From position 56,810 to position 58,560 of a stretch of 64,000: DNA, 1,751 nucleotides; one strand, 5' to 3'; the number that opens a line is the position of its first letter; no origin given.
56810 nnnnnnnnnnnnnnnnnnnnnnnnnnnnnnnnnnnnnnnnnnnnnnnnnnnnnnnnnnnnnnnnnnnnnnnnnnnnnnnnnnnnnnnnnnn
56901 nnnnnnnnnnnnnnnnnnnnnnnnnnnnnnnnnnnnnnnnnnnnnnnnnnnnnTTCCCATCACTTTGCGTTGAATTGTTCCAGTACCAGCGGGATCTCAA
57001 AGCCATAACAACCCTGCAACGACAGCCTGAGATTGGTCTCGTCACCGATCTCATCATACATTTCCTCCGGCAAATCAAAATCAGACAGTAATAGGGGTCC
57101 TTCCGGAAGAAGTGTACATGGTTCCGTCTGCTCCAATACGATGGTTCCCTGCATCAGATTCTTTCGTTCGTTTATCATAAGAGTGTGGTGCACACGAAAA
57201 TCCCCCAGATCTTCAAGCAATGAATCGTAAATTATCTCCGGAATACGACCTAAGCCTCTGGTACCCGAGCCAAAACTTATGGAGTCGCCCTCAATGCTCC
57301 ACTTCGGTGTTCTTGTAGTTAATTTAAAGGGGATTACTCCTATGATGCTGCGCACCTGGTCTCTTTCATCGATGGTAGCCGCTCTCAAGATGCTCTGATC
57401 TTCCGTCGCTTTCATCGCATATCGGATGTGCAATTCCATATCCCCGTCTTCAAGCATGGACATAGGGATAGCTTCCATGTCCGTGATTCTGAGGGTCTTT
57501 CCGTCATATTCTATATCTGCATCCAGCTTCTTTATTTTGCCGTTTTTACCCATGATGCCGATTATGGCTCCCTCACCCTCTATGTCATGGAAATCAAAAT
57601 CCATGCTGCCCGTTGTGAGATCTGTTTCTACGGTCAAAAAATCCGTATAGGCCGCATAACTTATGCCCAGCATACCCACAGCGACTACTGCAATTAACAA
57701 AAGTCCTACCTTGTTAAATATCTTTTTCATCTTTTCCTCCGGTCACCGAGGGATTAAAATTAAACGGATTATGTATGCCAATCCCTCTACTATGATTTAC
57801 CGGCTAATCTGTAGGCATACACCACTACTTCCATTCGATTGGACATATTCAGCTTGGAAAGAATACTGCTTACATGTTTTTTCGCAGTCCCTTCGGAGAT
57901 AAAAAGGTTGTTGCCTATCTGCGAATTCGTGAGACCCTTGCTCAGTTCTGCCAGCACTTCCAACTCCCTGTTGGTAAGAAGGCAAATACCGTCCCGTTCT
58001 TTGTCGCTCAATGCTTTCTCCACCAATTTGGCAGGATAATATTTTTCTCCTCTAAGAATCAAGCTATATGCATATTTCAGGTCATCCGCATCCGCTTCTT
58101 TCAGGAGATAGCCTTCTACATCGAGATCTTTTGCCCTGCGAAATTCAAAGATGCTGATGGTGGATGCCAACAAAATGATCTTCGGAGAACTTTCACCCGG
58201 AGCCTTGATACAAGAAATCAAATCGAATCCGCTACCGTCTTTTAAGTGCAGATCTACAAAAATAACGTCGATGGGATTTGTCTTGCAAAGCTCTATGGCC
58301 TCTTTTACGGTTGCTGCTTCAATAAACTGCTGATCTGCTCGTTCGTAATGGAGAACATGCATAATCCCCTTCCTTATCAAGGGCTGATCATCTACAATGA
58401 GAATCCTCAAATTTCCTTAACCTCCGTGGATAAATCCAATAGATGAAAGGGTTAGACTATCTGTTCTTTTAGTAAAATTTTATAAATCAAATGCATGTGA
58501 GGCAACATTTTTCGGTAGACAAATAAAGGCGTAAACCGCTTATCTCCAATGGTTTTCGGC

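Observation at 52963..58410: tapA-sipW-tasA-like extracellular fibre locus built from unrecognisable subunits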

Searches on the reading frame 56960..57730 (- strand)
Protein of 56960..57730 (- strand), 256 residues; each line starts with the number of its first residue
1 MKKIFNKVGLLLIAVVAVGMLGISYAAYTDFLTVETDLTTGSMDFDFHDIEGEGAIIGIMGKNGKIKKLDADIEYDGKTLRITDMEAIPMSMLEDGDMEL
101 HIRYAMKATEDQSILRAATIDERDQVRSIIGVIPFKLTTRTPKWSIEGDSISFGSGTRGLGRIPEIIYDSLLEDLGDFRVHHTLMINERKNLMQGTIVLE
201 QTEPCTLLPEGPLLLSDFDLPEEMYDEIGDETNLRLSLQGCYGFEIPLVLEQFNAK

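Call 3: search_protein_families(library=pfam, proteins=[window:56960-57730:-], max_evalue=1)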
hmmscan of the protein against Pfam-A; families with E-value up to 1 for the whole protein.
window:56960-57730:- (256 aa): 0 families

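Call 4: search_protein_families(library=ncbifam, proteins=[window:56960-57730:-], max_evalue=1)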
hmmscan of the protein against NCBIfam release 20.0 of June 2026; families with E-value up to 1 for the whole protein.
window:56960-57730:- (256 aa): 2 families
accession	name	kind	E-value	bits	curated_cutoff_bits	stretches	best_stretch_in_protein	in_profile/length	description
NF033801.3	NprX_fam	subfamily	0.046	13.5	33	1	1-37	1-35/42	NprX family peptide pheromone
TIGR04088.1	cognate_SipW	domain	0.23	11.7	19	1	13-42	2-33/34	SipW-dependent-type signal peptide-containing protein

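Call 19: find_homologous_proteins(query=window:56960-57730:-)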
Query window:56960-57730:- (256 aa): 7 proteins with E <= 0.001 among 727 candidates.
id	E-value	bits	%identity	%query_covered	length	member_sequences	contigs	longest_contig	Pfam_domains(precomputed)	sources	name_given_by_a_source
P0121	6.3e-160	548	97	100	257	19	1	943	-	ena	-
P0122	5.0e-122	424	75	100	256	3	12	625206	-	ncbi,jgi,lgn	ncbi:MAG: hypothetical protein ACOX4J_02595 [Anaerovoracaceae bacterium]|jgi:hypothetical protein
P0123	1.3e-93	331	97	62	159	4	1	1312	-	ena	-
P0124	3.7e-72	261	52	100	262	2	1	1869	-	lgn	-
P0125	5.8e-70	253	50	100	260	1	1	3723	-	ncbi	-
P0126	3.8e-68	247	47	100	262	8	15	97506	-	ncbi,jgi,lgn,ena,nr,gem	ncbi:MAG: hypothetical protein GXX92_01025 [Clostridiales bacterium]|nr:hypothetical protein [Clostr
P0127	9.2e-50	187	41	100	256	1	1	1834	-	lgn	-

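Call 26: find_encoding_contigs(protein=P0122, flank=10000, max_places=3)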
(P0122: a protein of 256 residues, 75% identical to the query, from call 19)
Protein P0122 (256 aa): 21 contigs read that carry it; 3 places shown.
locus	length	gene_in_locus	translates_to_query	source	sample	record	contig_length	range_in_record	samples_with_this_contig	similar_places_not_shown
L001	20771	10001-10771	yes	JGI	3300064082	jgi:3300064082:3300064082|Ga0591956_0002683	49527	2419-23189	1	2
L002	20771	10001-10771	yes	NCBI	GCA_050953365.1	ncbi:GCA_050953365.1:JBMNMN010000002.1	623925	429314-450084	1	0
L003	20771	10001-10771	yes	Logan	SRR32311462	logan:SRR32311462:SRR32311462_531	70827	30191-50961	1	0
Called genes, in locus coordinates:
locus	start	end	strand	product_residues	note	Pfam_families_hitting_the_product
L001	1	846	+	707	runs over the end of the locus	PF05569:Peptidase_M56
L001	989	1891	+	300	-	PF07719:TPR_2 (faint)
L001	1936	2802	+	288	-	PF00005:ABC_tran (faint), PF13175:AAA_15, PF13304:AAA_21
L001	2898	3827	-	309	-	PF11155:DUF2935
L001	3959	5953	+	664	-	PF01476:LysM, PF07969:Amidohydro_3, PF01979:Amidohydro_1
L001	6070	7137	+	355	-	PF13484:Fer4_16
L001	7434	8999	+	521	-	PF00474:SSF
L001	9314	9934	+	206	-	PF00072:Response_reg, PF00196:GerE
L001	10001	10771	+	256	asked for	-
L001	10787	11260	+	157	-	-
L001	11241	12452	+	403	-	-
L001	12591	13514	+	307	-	-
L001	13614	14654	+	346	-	PF17231:DUF5305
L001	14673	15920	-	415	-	PF00330:Aconitase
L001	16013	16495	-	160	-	PF00694:Aconitase_C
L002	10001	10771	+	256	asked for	-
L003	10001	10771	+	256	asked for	-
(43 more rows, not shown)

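Call 30: search_protein_representatives(alignment_id=A2)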
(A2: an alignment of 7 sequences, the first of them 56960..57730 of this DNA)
Query: 7 sequences, 258 profile positions. Proteins with E-value up to 0.001 (for the whole library): 103; up to 1e-10: 30; up to 1e-30: 12. The best 103 are listed.
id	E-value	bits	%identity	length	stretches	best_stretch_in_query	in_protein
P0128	6.4e-116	402.4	-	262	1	1-257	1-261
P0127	6.2e-112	389.3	-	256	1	1-257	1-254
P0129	3.6e-91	321.3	-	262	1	1-256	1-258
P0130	1.0e-81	290.3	-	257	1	1-256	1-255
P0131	2.5e-67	243.2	-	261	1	1-255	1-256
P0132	1.2e-58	214.7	-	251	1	1-256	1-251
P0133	2.5e-54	200.5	-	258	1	1-256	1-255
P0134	2.3e-50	187.5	-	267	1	16-256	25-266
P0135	2.6e-46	174.3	-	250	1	12-255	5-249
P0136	3.7e-44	167.2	-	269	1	9-256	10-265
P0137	8.9e-34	133.2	-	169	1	94-256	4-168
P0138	3.0e-33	131.5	-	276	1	10-256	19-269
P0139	3.2e-27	111.7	-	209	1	37-255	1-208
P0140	2.5e-22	95.7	-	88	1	193-256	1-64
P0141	2.2e-20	89.3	-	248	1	5-255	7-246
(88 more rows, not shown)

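Call 40: search_solved_structures(query=A3, max_evalue=10, show_alignments=2)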
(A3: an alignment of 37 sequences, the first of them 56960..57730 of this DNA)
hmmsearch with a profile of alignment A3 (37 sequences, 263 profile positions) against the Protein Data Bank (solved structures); distinct sequences matched with E-value up to 10: 1.
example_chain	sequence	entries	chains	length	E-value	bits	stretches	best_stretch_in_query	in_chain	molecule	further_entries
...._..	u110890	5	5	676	1.2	11.4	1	59-121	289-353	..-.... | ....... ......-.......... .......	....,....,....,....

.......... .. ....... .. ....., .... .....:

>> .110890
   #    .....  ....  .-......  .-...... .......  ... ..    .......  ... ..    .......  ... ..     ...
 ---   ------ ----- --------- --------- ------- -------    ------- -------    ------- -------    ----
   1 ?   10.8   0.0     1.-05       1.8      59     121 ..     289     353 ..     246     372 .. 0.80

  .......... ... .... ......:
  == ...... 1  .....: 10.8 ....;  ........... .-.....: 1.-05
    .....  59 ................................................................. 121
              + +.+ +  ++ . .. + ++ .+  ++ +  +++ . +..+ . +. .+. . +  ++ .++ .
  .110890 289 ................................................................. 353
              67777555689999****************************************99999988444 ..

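Call 48: predict_structure(alignment_id=A3)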
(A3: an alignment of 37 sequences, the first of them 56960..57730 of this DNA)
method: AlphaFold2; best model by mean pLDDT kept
length: 256 residues; sequences in the alignment: 37
mean_pLDDT: 80.6   pTM: 0.68
mean pLDDT of the five models: 80.6, 79.1, 78.8, 78.6, 78.1
residues with pLDDT >= 90: 69; 70-90: 137; 50-70: 37; < 50: 13
segments of 3 or more residues with pLDDT < 50: 32-40, 254-256
pLDDT, mean of each block of 10 residues (from residue 1): 69 89 74 46 70 83 88 87 90 90 85 55 64 89 90 84 87 91 84 89 81 86 87 90 87 47
secondary structure, 60 per line:
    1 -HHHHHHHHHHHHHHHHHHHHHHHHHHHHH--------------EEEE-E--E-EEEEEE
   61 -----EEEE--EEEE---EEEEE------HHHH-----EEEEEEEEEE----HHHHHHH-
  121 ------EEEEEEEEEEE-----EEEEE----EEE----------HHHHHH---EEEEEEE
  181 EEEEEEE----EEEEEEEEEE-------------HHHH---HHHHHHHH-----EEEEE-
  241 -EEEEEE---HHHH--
elements in order: H2-30 E45-48 E55-60 E66-69 E72-75 E79-83 H90-93 E99-108 H113-119 E127-137 E143-147 E152-154 H165-170 E174-187 E192-201 H215-218 H222-229 E235-239 E242-247 H251-254

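Call 51: fold_search(model_id=the predicted structure, library=pdb)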
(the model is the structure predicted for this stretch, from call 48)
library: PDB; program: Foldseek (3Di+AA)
matches with E <= 10: 1135; with E <= 0.001: 0
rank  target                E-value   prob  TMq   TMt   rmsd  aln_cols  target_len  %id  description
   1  4luq_D                3.2e-02  0.60  0.20  0.33  18.2       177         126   11  Crystal structure of virulence effector Tse3 in complex with neutralizer Tsi3 (released 2013-09-18)
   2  6qnt_A                3.2e-02  0.09  0.12  0.15  21.0       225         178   12  Human Adenovirus type 3 fiber knob in complex with one copy of Desmoglein-2 (released 2019-03-27)
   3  4n80_B                3.4e-02  0.35  0.17  0.30  19.1       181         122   11  Crystal structure of Tse3-Tsi3 complex (released 2014-04-23)
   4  2bk0_A                5.0e-02  0.08  0.11  0.13  18.9       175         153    9  Crystal structure of the major celery allergen Api G 1 (released 2005-06-13)
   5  7z6h_B                5.0e-02  0.06  0.09  0.09  19.8       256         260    9  Structure of DNA-bound human RAD17-RFC clamp loader and 9-1-1 checkpoint clamp (released 2022-05-04)
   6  4luq_C                5.6e-02  0.44  0.19  0.32  17.8       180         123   10  Crystal structure of virulence effector Tse3 in complex with neutralizer Tsi3 (released 2013-09-18)
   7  8gnn_C                6.2e-02  0.06  0.10  0.10  19.7       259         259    9  Crystal structure of the human RAD9-RAD1-HUS1-RAD17 complex (released 2023-03-08)
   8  3roh                  6.6e-02  0.03  0.10  0.09  23.4       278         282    6  Crystal Structure of Leukotoxin (LukE) from Staphylococcus aureus subsp. aureus COL. (released 2011-05-04)
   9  3qsz_B                7.0e-02  0.20  0.17  0.23  21.7       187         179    8  Crystal Structure of the STAR-related lipid transfer protein (fragment 25-204) from Xanthomonas axonopodis at the reso (released 2011-04-20)
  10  2i82_C                8.2e-02  0.06  0.09  0.10  21.3       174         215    7  Crystal structure of pseudouridine synthase RluA: indirect sequence readout through protein-induced RNA structure (released 2006-11-21)
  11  6ap4_C                8.2e-02  0.06  0.12  0.09  23.0       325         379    6  Crystal structure of the DNA polymerase III subunit beta from Acinetobacter baumannii (released 2017-12-20)
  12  1n0s_A                8.7e-02  0.10  0.12  0.17  20.0       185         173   11  ENGINEERED LIPOCALIN FLUA IN COMPLEX WITH FLUORESCEIN (released 2003-08-05)
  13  9shr                  8.7e-02  0.04  0.11  0.10  26.1       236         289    9  Alpha-Hemolysin of S.aureus (monomer) in complex with the small molecule N-(3-(Diethylamino)propyl)-1-(6-(p-tolyl)imidaz (released 2026-03-04)
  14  9pr9_B                1.0e-01  0.11  0.11  0.07  18.0       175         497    8  Crystal structure of the Clostridiodes difficile CspA homodimer (released 2026-01-21)
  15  1tw0_A                1.0e-01  0.06  0.09  0.12  18.9       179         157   12  Native crystal structure of SPE16 (released 2005-10-11)
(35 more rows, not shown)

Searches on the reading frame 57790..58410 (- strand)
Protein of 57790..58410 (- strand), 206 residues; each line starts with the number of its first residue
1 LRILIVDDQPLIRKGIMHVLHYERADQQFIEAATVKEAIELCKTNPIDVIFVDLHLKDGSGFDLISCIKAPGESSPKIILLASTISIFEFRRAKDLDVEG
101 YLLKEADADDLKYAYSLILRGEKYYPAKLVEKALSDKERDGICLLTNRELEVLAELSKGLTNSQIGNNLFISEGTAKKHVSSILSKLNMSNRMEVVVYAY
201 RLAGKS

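Call 3: search_protein_families(library=pfam, proteins=[window:57790-58410:-], max_evalue=1)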
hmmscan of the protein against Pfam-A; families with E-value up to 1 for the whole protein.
window:57790-58410:- (206 aa): 5 families
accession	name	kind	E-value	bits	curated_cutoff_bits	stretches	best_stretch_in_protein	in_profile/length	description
PF00072.30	Response_reg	-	2.8e-18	66.5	30.2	1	3-113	1-108/111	Response regulator receiver domain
PF00196.25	GerE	-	4.6e-18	65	23.5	1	145-199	3-57/57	Bacterial regulatory proteins, luxR family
PF20274.4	cREC_REC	-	0.00036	21.6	27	1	4-72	3-60/88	Cyclic-phosphate processing Receiver domain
PF04545.22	Sigma70_r4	-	0.019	14.9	24.1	1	135-187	6-48/50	Sigma-70, region 4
PF13412.12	HTH_24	-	0.11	12.5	21.9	1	149-181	5-39/48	Winged helix-turn-helix DNA-binding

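Call 4: search_protein_families(library=ncbifam, proteins=[window:57790-58410:-], max_evalue=1)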
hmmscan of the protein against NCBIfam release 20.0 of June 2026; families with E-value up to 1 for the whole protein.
window:57790-58410:- (206 aa): 97 families (the best 25 are shown)
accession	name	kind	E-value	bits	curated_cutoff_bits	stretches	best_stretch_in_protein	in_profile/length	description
NF007708.0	PRK10403.1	equivalog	1.6e-33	116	343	1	2-197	8-206/215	nitrate/nitrite response regulator protein NarP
NF047785.1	respo_reg_MadR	equivalog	1.5e-30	106.1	300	1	1-200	1-204/209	MadR family response regulator transcription factor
NF007935.0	PRK10651.1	equivalog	2.5e-27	95.5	250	1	2-200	8-211/216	two-component system response regulator NarL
NF007403.0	PRK09935.1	equivalog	1.5e-26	93.4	271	1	3-199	6-204/210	fimbria biosynthesis transcriptional regulator FimZ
NF052445.1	RespRegMctR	equivalog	1.6e-22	80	300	1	2-199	3-199/205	two-component system response regulator MctR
NF011896.0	PRK15369.1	equivalog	2.7e-20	72.9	242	1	2-203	5-208/211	two component system response regulator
NF041830.1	RR_TF_ErdR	exception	4.7e-19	69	390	1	2-196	3-202/213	response regulator transcription factor ErdR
NF007018.1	PRK09483.1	equivalog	3.5e-18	66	280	1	2-201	3-205/217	UvrY/SirA/GacA family response regulator transcription factor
NF007419.0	PRK09958.1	equivalog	3.2e-15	56.2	251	1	1-201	1-200/204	acid-sensing system DNA-binding response regulator EvgA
NF010684.1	PRK14084.1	equivalog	3.7e-14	53.1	375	1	1-116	1-113/254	response regulator transcription factor LytR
NF007685.0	PRK10360.1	equivalog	7.5e-14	52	258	1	3-196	4-189/196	response regulator transcription factor UhpA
NF007505.1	PRK10100.1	equivalog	2.6e-13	50.1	250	1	97-199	92-199/204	biofilm master transcriptional regulator CsgD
NF052366.1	photon_PedR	equivalog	3.1e-12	46.5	120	1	145-200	3-58/74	photosynthetic electron transport-dependent transcriptional regulator PedR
TIGR03020.2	EpsA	equivalog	1.7e-10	41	170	1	136-198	182-244/247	XrtB/PEP-CTERM-associated transcriptional regulator EpsA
NF033791.1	ActR_PrrA_rreg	equivalog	3.9e-10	40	250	1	3-115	4-113/173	ActR/PrrA/RegA family redox response regulator transcription factor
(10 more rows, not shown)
